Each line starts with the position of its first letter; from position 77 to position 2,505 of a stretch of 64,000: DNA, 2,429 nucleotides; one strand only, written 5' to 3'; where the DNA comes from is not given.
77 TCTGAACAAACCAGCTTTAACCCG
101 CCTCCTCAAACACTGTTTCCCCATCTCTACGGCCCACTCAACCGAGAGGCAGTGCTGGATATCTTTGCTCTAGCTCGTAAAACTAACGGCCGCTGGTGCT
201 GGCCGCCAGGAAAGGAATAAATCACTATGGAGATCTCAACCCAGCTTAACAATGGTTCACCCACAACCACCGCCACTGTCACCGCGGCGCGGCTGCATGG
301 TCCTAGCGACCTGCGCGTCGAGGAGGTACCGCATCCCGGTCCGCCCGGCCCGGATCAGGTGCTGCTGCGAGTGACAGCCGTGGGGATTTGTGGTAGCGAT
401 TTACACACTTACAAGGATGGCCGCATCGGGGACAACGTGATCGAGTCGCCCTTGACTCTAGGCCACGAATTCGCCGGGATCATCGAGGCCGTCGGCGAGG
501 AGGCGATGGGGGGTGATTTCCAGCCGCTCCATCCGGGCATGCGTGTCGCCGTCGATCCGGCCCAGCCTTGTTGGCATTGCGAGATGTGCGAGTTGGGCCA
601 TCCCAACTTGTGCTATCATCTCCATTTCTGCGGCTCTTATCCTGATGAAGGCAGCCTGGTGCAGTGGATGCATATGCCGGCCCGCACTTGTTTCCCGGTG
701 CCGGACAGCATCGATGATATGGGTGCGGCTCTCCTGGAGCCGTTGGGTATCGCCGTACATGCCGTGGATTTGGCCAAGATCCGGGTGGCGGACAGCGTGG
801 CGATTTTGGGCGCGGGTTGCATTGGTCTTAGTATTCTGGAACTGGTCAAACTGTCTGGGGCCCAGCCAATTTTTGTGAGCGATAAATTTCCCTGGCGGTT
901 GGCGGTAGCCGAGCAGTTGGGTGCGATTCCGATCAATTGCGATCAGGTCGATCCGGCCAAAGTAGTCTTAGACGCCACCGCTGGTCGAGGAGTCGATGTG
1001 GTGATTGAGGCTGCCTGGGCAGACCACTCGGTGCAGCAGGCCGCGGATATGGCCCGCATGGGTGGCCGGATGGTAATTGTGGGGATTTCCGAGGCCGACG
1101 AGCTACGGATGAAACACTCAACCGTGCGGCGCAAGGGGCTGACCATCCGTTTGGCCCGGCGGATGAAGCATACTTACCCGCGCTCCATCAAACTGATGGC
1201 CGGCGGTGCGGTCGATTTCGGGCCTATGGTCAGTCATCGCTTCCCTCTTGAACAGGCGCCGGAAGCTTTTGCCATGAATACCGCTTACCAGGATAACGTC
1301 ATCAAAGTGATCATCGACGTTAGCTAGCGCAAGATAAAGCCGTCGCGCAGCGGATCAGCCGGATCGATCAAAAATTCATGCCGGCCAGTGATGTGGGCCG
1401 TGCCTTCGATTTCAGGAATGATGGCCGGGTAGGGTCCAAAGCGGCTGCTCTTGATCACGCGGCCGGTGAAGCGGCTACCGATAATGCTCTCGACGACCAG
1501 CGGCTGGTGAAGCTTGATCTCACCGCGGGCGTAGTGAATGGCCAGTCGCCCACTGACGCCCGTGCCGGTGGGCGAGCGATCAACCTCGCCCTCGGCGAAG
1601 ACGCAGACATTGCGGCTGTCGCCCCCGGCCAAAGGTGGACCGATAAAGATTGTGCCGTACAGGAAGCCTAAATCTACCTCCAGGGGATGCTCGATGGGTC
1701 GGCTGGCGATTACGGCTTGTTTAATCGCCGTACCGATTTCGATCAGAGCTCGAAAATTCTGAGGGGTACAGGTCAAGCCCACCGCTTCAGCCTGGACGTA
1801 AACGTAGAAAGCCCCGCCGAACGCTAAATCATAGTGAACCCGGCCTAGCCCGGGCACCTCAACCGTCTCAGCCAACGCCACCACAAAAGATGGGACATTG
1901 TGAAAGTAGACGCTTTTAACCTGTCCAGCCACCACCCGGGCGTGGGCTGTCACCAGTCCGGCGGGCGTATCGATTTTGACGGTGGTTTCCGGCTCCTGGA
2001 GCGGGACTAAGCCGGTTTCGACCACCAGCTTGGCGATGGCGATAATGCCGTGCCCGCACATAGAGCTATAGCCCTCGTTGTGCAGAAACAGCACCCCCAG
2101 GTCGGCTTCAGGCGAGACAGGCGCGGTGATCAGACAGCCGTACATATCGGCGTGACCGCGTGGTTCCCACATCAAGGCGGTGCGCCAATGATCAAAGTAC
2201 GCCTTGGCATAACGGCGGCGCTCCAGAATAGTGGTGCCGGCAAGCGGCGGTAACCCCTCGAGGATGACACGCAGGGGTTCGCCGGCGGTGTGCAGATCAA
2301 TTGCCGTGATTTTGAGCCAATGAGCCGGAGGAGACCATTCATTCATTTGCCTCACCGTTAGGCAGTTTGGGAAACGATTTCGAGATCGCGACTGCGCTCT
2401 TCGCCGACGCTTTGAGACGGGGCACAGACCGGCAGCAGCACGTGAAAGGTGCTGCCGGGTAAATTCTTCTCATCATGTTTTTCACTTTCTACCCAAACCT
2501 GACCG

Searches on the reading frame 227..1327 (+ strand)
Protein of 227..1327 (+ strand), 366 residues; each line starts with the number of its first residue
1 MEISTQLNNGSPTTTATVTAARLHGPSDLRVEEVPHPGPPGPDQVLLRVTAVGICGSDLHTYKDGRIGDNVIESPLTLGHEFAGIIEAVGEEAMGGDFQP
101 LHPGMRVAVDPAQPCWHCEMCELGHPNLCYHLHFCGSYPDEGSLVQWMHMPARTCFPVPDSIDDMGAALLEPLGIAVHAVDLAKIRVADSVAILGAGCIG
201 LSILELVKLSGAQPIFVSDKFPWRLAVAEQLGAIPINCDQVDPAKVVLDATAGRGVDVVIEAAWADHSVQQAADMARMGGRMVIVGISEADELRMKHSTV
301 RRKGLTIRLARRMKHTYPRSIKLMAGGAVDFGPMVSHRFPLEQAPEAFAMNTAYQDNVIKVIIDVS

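Call 44: search_protein_families(library=pfam, proteins=[window:227-1327:+], max_evalue=0.00001)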
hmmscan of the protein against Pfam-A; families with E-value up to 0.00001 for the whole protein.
window:227-1327:+ (366 aa): 4 families
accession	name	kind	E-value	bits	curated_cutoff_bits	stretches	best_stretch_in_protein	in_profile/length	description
PF08240.17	ADH_N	-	4.4e-26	91.6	23.5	1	41-160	1-104/104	Alcohol dehydrogenase GroES-like domain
PF00107.32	ADH_zinc_N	-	1.2e-18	67.7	31.8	1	199-325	2-128/129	Zinc-binding dehydrogenase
PF16912.11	Glu_dehyd_C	-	4.8e-09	36.4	34.9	1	167-303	4-147/211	Glucose dehydrogenase C-terminus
PF13602.12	ADH_zinc_N_2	-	1.9e-07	32.5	27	1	245-349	13-121/134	Zinc-binding dehydrogenase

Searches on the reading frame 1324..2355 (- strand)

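Call 44: search_protein_families(library=pfam, proteins=[window:1324-2355:-], max_evalue=0.00001)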
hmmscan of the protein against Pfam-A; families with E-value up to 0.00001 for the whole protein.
window:1324-2355:- (343 aa): 1 family
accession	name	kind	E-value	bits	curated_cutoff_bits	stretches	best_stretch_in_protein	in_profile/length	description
PF05544.16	Pro_racemase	-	8.9e-111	370.5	27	1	19-340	2-324/325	Proline racemase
